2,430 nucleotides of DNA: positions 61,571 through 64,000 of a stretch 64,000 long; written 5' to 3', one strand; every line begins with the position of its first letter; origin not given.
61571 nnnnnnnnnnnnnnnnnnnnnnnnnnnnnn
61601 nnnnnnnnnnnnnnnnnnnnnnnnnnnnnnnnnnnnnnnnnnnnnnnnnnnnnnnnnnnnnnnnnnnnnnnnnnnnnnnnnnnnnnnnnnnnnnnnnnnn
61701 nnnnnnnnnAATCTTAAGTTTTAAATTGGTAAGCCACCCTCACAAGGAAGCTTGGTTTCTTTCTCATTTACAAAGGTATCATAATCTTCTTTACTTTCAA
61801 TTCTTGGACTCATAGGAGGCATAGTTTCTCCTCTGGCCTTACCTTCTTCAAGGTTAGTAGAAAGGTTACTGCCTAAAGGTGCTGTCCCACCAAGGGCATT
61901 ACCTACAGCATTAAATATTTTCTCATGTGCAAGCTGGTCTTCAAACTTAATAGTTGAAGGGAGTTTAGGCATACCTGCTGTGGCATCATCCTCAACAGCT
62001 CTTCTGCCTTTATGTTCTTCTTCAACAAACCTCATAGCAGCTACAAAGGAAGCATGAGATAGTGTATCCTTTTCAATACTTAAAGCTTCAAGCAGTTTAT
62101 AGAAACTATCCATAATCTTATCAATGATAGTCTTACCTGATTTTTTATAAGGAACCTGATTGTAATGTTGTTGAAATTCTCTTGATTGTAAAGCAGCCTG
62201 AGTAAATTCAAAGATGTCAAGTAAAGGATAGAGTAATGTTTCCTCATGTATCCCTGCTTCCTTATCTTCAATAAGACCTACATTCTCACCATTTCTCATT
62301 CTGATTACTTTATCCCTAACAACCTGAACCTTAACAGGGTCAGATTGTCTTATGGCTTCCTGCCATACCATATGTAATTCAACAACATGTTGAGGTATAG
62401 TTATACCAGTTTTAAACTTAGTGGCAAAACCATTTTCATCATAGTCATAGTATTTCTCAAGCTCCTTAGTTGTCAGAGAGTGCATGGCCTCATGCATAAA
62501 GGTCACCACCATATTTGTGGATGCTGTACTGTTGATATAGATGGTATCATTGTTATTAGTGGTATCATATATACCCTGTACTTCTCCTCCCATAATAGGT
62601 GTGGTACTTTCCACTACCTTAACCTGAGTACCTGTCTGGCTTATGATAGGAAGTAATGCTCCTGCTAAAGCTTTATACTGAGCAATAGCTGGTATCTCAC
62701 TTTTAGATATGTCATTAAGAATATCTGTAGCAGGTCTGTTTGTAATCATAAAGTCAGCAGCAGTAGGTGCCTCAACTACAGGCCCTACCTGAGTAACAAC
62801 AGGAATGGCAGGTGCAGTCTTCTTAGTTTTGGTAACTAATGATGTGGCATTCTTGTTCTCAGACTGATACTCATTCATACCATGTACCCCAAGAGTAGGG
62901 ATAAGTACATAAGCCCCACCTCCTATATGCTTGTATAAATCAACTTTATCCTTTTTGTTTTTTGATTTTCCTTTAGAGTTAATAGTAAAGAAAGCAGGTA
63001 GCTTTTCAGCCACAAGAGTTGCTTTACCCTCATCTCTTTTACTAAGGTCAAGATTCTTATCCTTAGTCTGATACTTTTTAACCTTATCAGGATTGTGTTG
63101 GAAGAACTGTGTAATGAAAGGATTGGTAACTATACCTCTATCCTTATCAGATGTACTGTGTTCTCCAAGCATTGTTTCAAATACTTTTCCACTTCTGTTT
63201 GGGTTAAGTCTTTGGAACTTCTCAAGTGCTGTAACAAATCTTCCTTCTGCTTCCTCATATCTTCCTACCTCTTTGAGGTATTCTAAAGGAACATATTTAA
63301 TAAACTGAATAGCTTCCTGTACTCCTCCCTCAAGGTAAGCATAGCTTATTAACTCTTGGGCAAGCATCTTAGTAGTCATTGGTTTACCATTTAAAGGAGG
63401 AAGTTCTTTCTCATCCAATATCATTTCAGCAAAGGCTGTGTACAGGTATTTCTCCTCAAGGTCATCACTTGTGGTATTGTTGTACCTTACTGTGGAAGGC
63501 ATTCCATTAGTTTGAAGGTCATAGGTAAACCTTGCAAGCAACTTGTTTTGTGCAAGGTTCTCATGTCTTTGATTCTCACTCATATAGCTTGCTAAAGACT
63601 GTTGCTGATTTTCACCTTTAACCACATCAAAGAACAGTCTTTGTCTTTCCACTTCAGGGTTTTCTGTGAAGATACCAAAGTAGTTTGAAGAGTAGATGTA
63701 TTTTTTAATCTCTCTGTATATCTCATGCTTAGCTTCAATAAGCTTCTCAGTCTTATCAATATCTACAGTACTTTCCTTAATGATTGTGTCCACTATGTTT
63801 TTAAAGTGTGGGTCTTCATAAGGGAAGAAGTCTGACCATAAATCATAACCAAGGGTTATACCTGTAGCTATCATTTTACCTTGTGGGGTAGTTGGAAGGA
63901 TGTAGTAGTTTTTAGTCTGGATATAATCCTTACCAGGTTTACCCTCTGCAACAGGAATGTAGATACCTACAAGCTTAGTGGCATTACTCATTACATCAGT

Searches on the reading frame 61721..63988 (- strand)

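Call 9: search_protein_families(library=phrogs, proteins=[window:61721-63988:-], max_evalue=0.001)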
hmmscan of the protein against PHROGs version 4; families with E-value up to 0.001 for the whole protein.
window:61721-63988:- (755 aa): 1 family
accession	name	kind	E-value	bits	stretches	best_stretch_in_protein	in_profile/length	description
phrog_16227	-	head and packaging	8.1e-81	272.3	1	2-662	3695-4338/4401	virion structural protein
